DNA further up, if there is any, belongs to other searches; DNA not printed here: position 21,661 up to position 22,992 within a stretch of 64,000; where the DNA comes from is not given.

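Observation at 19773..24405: ABC importer + GTK-like aminotransferase + mu-crystallin-like enzyme: candidate cyclic ketimine/imino-acid pathway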

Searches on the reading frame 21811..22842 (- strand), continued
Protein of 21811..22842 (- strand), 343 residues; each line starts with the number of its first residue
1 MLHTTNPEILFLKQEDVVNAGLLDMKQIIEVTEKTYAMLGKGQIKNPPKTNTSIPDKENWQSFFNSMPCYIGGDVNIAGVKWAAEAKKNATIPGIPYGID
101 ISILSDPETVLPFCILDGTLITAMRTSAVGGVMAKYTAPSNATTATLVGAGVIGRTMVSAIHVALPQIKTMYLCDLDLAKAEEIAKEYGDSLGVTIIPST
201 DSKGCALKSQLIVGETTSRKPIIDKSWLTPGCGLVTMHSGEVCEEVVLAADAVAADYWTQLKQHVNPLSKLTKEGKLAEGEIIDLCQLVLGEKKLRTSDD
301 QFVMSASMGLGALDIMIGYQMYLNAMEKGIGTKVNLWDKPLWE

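Call 57: find_homologous_proteins(query=L088:6950-8017:+, max_evalue=1e-30)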
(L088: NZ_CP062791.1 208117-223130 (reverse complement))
Query L088:6950-8017:+ (356 aa): 2330 proteins with E <= 1e-30 among 4615 candidates; the best 120 are listed.
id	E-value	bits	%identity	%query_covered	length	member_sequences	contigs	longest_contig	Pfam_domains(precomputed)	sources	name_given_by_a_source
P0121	4.6e-237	804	100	100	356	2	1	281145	PF02423.22,PF01488.27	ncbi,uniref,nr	ncbi:ornithine cyclodeaminase family protein (plasmid) [Cytobacillus oceanisediminis]|uniref:ornithi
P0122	8.2e-197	671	82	100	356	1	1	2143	PF02423.22,PF01488.27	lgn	-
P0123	2.2e-193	660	81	100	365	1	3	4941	PF02423.22,PF01488.27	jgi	jgi:N-[(2S)-2-amino-2-carboxyethyl]-L-glutamate dehydrogenase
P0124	2.3e-191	653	79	100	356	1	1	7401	PF02423.22,PF01262.28,PF01488.27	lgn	-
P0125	4.4e-191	652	79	100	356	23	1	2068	PF02423.22,PF01488.27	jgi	jgi:N-[(2S)-2-amino-2-carboxyethyl]-L-glutamate dehydrogenase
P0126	2.1e-190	650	80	97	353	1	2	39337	PF02423.22,PF01488.27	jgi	-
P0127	1.9e-188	644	79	100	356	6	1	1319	PF02423.22,PF01488.27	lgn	-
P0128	9.4e-188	642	79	100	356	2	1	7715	PF02423.22,PF01488.27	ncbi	-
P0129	1.3e-187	641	79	100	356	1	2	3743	PF02423.22,PF01488.27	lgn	-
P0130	2.0e-187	640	78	100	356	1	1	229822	PF02423.22,PF01488.27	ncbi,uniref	ncbi:ornithine cyclodeaminase family protein [Neobacillus sp. NPDC097160]|uniref:ornithine cyclodeam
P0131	2.7e-187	640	78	100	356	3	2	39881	PF02423.22,PF01488.27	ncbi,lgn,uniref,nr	ncbi:ornithine cyclodeaminase family protein [Priestia endophytica]|uniref:ornithine cyclodeaminase 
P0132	2.2e-185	634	78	100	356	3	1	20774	PF02423.22,PF01488.27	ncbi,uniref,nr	ncbi:ornithine cyclodeaminase family protein [Oceanobacillus senegalensis]|uniref:ornithine cyclodea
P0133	4.7e-184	629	78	100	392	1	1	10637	PF02423.22,PF01488.27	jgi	jgi:ornithine cyclodeaminase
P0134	4.5e-183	626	77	100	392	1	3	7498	PF02423.22,PF01488.27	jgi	jgi:ornithine cyclodeaminase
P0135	4.7e-183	626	77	98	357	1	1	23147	PF02423.22,PF01488.27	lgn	-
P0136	4.0e-182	623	76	100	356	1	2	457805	PF02423.22,PF01488.27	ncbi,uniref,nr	ncbi:ornithine cyclodeaminase [Salipaludibacillus neizhouensis]|uniref:Ornithine cyclodeaminase n=1 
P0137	1.0e-181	622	75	99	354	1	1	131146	PF02423.22,PF01488.27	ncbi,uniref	ncbi:ornithine cyclodeaminase family protein [Virgibacillus sediminis]|uniref:Ornithine cyclodeamina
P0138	1.7e-181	621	77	100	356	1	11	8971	PF02423.22,PF01488.27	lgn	-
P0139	1.7e-181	621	78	97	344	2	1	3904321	PF02423.22,PF01488.27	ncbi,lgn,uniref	ncbi:ornithine cyclodeaminase family protein [Metasolibacillus sp. FSL H7-0170]|uniref:ornithine cyc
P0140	1.7e-181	621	76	100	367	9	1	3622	PF02423.22,PF01488.27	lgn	-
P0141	5.1e-181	619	76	100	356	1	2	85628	PF02423.22,PF01488.27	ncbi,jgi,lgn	-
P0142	5.2e-181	619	82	91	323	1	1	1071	PF02423.22,PF03807.24,PF01488.27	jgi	jgi:N-[(2S)-2-amino-2-carboxyethyl]-L-glutamate dehydrogenase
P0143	1.7e-179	614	76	100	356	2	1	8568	PF02423.22,PF01488.27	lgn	-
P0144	4.4e-179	613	78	97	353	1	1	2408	PF02423.22,PF01488.27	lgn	-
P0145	5.4e-179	613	76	100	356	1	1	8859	PF02423.22,PF01488.27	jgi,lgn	jgi:ornithine cyclodeaminase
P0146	7.4e-179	612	76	97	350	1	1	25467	PF02423.22,PF01488.27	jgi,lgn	jgi:ornithine cyclodeaminase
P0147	8.4e-179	612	76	97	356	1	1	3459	PF02423.22,PF01488.27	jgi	jgi:ornithine cyclodeaminase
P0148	1.4e-178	611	76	100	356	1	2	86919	PF02423.22,PF01488.27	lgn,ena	-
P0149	2.0e-178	611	76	100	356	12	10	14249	PF02423.22,PF01488.27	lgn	-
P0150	2.3e-178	611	74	99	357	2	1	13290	PF02423.22,PF01488.27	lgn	-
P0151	5.2e-178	609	75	97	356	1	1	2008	PF02423.22,PF01488.27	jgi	jgi:ornithine cyclodeaminase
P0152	9.8e-178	609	77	97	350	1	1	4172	PF02423.22,PF01262.28,PF01488.27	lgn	-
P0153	2.3e-177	607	77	97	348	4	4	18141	PF02423.22,PF01488.27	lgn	-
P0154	3.0e-177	607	77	97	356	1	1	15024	PF02423.22,PF01488.27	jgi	jgi:ornithine cyclodeaminase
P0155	9.4e-177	605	76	97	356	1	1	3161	PF02423.22,PF01488.27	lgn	-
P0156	1.2e-176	605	77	97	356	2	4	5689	PF02423.22,PF01488.27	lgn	-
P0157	4.1e-176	603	74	99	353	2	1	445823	PF02423.22,PF01262.28,PF01488.27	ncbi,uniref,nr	ncbi:ornithine cyclodeaminase family protein [Ureibacillus aquaedulcis]|uniref:Ornithine cyclodeamin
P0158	8.2e-176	602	74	100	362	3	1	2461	PF02423.22,PF01488.27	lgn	-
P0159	1.0e-175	602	76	97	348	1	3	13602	PF02423.22,PF01488.27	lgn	-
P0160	5.7e-175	599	75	99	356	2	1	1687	PF02423.22,PF01488.27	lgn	-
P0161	6.4e-175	599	75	97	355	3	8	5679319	PF02423.22,PF01488.27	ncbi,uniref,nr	ncbi:ornithine cyclodeaminase family protein [Brevibacillus agri]|uniref:ornithine cyclodeaminase fa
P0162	1.1e-174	599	75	97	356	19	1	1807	PF02423.22,PF01488.27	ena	-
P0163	1.5e-174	598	76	98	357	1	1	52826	PF02423.22,PF01488.27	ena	-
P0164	1.8e-174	598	75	99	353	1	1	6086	PF02423.22,PF01488.27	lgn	-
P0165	5.7e-174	596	75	97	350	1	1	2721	PF02423.22,PF01488.27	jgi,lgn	jgi:ornithine cyclodeaminase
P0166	1.5e-173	595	71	100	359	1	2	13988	PF02423.22,PF01488.27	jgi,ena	-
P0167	8.7e-173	592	74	100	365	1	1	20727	PF02423.22,PF01488.27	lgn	-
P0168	4.2e-172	590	75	98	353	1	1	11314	PF02423.22,PF01488.27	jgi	jgi:ornithine cyclodeaminase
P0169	1.4e-171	588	74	96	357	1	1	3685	PF02423.22,PF01488.27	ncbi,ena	-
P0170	3.1e-171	587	75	96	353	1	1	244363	PF02423.22,PF01488.27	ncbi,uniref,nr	ncbi:ornithine cyclodeaminase family protein [Planomicrobium sp. CPCC 101079]|uniref:ornithine cyclo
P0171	6.5e-171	586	74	98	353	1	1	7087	PF02423.22,PF01488.27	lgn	-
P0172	1.5e-170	585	75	96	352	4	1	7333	PF02423.22,PF01488.27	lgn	-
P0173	1.7e-170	585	74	97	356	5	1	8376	PF02423.22,PF01488.27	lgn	-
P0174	1.2e-169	582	72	100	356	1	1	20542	PF02423.22,PF01488.27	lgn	-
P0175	3.5e-169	580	72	97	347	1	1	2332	PF02423.22,PF01488.27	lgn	-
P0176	6.8e-163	560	68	97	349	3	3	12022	PF02423.22,PF01488.27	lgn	-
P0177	2.0e-158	545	74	94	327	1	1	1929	PF02423.22,PF01488.27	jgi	-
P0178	1.1e-150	520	65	97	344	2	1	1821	PF02423.22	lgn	-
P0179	4.4e-144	498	60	100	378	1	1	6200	PF02423.22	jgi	jgi:2,3-diaminopropionate biosynthesis protein SbnB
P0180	2.0e-141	489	65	91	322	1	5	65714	PF02423.22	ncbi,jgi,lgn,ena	-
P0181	6.7e-141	487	62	97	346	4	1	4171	PF02423.22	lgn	-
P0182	6.9e-141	487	62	97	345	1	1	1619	PF02423.22,PF01488.27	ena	-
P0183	1.6e-140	486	61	97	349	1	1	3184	PF02423.22,PF01488.27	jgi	-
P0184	8.7e-139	480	60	97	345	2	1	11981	PF02423.22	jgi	jgi:N-[(2S)-2-amino-2-carboxyethyl]-L-glutamate dehydrogenase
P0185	5.4e-136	471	61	97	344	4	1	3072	PF02423.22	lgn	-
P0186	2.6e-134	466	59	96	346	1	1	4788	PF02423.22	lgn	-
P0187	4.0e-134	465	59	96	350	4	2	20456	PF02423.22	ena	-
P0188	6.0e-134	465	60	96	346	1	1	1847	PF02423.22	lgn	-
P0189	8.5e-134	464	58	97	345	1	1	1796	PF02423.22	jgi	jgi:2,3-diaminopropionate biosynthesis protein SbnB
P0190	1.1e-133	464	59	97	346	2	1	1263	PF02423.22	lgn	-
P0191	2.1e-133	463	60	96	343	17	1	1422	PF02423.22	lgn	-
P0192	6.5e-133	461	58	97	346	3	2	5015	PF02423.22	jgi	jgi:ornithine cyclodeaminase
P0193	4.1e-132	459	59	96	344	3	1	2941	PF02423.22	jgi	jgi:ornithine cyclodeaminase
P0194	4.2e-132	459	58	97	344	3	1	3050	PF02423.22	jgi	jgi:ornithine cyclodeaminase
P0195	9.8e-132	457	58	97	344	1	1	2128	PF02423.22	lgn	-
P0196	5.4e-131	455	59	96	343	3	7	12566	PF02423.22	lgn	-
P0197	5.4e-131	455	59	96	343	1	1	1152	PF02423.22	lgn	-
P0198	1.5e-130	453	58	97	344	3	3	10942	PF02423.22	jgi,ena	-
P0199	1.7e-130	453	81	71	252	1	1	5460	PF02423.22,PF01488.27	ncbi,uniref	ncbi:ornithine cyclodeaminase family protein, partial [Alkalihalobacillus deserti]|uniref:ornithine 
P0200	5.3e-130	452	58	97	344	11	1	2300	PF02423.22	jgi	jgi:ornithine cyclodeaminase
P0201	1.6e-129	450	58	96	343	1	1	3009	PF02423.22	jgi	jgi:N-[(2S)-2-amino-2-carboxyethyl]-L-glutamate dehydrogenase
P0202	1.9e-129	450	58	97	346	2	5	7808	PF02423.22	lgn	-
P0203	2.7e-129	449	57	96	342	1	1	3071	PF02423.22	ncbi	-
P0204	2.7e-129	449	58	97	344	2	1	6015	PF02423.22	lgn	-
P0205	1.9e-128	446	58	96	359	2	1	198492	PF02423.22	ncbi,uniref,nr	ncbi:ornithine cyclodeaminase family protein [Acidaminobacter sp. JC074]|uniref:ornithine cyclodeami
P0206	2.0e-128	446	58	97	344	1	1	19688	PF02423.22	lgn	-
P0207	2.4e-128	446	58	96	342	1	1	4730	PF02423.22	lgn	-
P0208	5.6e-128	445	57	96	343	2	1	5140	PF02423.22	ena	-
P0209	9.2e-128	444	56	96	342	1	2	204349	PF02423.22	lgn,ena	-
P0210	8.3e-127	441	58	96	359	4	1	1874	PF02423.22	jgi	jgi:N-[(2S)-2-amino-2-carboxyethyl]-L-glutamate dehydrogenase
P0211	4.8e-126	439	58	96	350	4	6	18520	PF02423.22,PF01488.27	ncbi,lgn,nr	ncbi:MAG: ornithine cyclodeaminase family protein [Actinobacteria bacterium]|nr:ornithine cyclodeami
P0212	5.0e-126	439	57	96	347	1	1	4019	PF02423.22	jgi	jgi:2,3-diaminopropionate biosynthesis protein SbnB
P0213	6.5e-126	438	82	67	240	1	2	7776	PF02423.22,PF01488.27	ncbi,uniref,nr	ncbi:ornithine cyclodeaminase family protein [uncultured Metabacillus sp.]|uniref:ornithine cyclodea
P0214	1.3e-125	437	56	97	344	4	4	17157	PF02423.22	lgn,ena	-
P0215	1.5e-125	437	57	96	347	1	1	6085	PF02423.22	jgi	jgi:ornithine cyclodeaminase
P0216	1.7e-125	437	57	96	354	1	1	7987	PF02423.22,PF01488.27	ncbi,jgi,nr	ncbi:MAG: ornithine cyclodeaminase [Deltaproteobacteria bacterium]|nr:ornithine cyclodeaminase [Delt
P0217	1.9e-125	437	56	96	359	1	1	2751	PF02423.22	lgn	-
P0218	8.0e-125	435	57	96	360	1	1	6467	PF02423.22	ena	-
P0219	1.0e-124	434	57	98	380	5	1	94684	PF02423.22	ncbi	-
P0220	2.7e-124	433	57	96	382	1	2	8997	PF02423.22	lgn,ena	-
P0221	3.1e-124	433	57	96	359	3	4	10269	PF02423.22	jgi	jgi:N-[(2S)-2-amino-2-carboxyethyl]-L-glutamate dehydrogenase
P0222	5.1e-124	432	57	96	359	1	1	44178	PF02423.22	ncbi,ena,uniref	ncbi:ornithine cyclodeaminase family protein [Lutispora sp.]|uniref:ornithine cyclodeaminase family 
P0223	5.3e-124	432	56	96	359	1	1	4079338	PF02423.22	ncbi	ncbi:ornithine cyclodeaminase family protein [Clostridiaceae bacterium 35-E11]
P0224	1.0e-123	431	55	96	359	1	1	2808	PF02423.22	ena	-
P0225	1.3e-123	431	56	96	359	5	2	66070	PF02423.22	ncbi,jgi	jgi:ornithine cyclodeaminase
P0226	2.0e-123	430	56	97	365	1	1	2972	PF02423.22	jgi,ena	-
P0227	2.1e-123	430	56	96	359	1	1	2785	PF02423.22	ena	-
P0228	2.5e-123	430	56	96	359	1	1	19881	PF02423.22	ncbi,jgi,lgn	-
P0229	2.9e-123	429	56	96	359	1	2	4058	PF02423.22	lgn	-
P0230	3.4e-123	429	56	97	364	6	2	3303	PF02423.22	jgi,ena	-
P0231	3.5e-123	429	56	96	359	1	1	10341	PF02423.22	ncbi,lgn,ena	-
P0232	3.6e-123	429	56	96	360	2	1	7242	PF02423.22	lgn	-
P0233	3.7e-123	429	57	96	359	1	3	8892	PF02423.22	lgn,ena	-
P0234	4.5e-123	429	55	97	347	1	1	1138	PF02423.22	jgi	jgi:N-[(2S)-2-amino-2-carboxyethyl]-L-glutamate dehydrogenase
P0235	4.8e-123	429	56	96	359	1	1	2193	PF02423.22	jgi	jgi:ornithine cyclodeaminase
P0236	6.4e-123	428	57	96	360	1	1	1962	PF02423.22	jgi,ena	-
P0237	7.4e-123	428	57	96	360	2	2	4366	PF02423.22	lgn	-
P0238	1.3e-122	427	58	96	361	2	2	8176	PF02423.22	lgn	-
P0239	2.3e-122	426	58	96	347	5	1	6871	PF02423.22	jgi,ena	-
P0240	2.4e-122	426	56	96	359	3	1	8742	PF02423.22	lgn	-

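Call 58: find_encoding_contigs(protein=P0161, flank=6000, max_places=1)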
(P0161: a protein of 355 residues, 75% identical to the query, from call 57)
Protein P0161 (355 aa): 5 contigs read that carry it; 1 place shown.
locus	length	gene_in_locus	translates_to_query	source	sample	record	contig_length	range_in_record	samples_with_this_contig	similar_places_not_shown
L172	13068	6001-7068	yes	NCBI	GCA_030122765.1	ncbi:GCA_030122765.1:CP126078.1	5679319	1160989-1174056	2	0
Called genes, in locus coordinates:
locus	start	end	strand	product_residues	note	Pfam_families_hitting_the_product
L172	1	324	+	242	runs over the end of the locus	PF00702:Hydrolase, PF12710:HAD (faint), PF13419:HAD_2, PF13242:Hydrolase_like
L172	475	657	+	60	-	-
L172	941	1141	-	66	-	-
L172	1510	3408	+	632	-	PF08298:AAA_PrkA, PF06798:PrkA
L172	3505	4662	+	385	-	PF04285:DUF444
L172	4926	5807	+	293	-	PF01418:HTH_6, PF01380:SIS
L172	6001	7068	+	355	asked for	PF02423:OCD_Mu_crystall, PF01488:Shikimate_DH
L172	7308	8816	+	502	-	PF00474:SSF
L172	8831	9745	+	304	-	PF01619:Pro_dh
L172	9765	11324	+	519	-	PF00171:Aldedh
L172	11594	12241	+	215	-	PF14567:SUKH_5, PF09346:SMI1_KNR4, PF14568:SUKH_6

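Call 59: find_encoding_contigs(protein=P0205, flank=6000, max_places=1)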
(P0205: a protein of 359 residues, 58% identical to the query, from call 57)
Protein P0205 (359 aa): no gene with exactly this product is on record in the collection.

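Call 60: find_encoding_contigs(protein=P0223, flank=6000, max_places=1)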
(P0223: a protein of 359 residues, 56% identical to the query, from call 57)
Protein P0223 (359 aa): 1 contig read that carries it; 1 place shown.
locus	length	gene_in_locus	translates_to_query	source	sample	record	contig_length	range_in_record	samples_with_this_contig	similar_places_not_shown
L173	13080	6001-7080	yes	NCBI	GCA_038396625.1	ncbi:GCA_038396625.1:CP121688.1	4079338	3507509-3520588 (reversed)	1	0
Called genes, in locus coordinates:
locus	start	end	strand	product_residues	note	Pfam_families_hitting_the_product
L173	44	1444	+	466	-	PF00890:FAD_binding_2 (faint), PF01266:DAO (faint), PF03486:HI0933_like (weak), PF07992:Pyr_redox_2 (faint), PF21688:FAD-depend_C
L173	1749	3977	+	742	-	PF02901:PFL-like, PF01228:Gly_radical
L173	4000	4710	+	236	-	PF13353:Fer4_12, PF04055:Radical_SAM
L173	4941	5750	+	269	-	PF13539:Peptidase_M15_4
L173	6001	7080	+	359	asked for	PF02423:OCD_Mu_crystall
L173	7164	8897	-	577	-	PF00989:PAS (faint), PF08448:PAS_4 (faint), PF13188:PAS_8 (faint), PF13426:PAS_9 (faint), PF00158:Sigma54_activat, PF14532:Sigma54_activ_2, PF25601:AAA_lid_14, PF02954:HTH_8, +1 more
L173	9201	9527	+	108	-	PF13510:Fer2_4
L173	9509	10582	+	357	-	PF00070:Pyr_redox (faint), PF00890:FAD_binding_2 (weak), PF01134:GIDA (faint), PF03486:HI0933_like (weak), PF07992:Pyr_redox_2, PF12831:FAD_oxidored, PF13450:NAD_binding_8, PF13738:Pyr_redox_3 (weak), +4 more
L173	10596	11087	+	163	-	PF13237:Fer4_10 (faint), PF14697:Fer4_21 (weak), PF12838:Fer4_7 (weak), PF00037:Fer4 (weak), PF12797:Fer4_2 (weak)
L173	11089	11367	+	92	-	PF17806:SO_alpha_A3, PF04324:Fer2_BFD (weak)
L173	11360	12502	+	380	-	PF00070:Pyr_redox (faint), PF00890:FAD_binding_2 (weak), PF01134:GIDA (faint), PF01266:DAO, PF01946:Thi4 (faint), PF07992:Pyr_redox_2 (faint), PF12831:FAD_oxidored (faint), PF13738:Pyr_redox_3 (faint)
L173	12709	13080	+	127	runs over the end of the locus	PF13183:Fer4_8, PF12838:Fer4_7 (weak), PF13237:Fer4_10, PF12838:Fer4_7, PF13187:Fer4_9, PF13237:Fer4_10, PF12838:Fer4_7, PF13187:Fer4_9, +13 more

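Call 61: find_encoding_contigs(protein=P0209, flank=6000, max_places=1)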
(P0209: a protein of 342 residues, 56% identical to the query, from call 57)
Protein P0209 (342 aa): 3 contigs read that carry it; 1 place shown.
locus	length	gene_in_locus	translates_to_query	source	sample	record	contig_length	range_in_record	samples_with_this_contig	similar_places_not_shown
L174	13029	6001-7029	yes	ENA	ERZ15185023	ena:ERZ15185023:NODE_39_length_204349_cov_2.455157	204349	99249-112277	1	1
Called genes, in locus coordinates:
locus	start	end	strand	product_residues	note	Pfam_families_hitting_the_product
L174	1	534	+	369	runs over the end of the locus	PF13439:Glyco_transf_4, PF13579:Glyco_trans_4_4, PF00534:Glycos_transf_1, PF13692:Glyco_trans_1_4, PF13524:Glyco_trans_1_2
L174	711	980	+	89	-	PF00312:Ribosomal_S15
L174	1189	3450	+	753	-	PF01138:RNase_PH, PF03725:RNase_PH_C, PF03726:PNPase (weak), PF01138:RNase_PH, PF00013:KH_1, PF00575:S1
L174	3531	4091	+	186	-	PF10502:Peptidase_S26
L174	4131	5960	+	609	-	PF01594:AI-2E_transport, PF00702:Hydrolase, PF13419:HAD_2, PF13242:Hydrolase_like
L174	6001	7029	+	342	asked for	PF02423:OCD_Mu_crystall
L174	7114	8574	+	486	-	PF06253:MTTB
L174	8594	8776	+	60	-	-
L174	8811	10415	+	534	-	PF13440:Polysacc_synt_3 (faint), PF03023:MurJ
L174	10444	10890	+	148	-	-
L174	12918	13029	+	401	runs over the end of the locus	PF14306:PUA_2, PF01747:ATP-sulfurylase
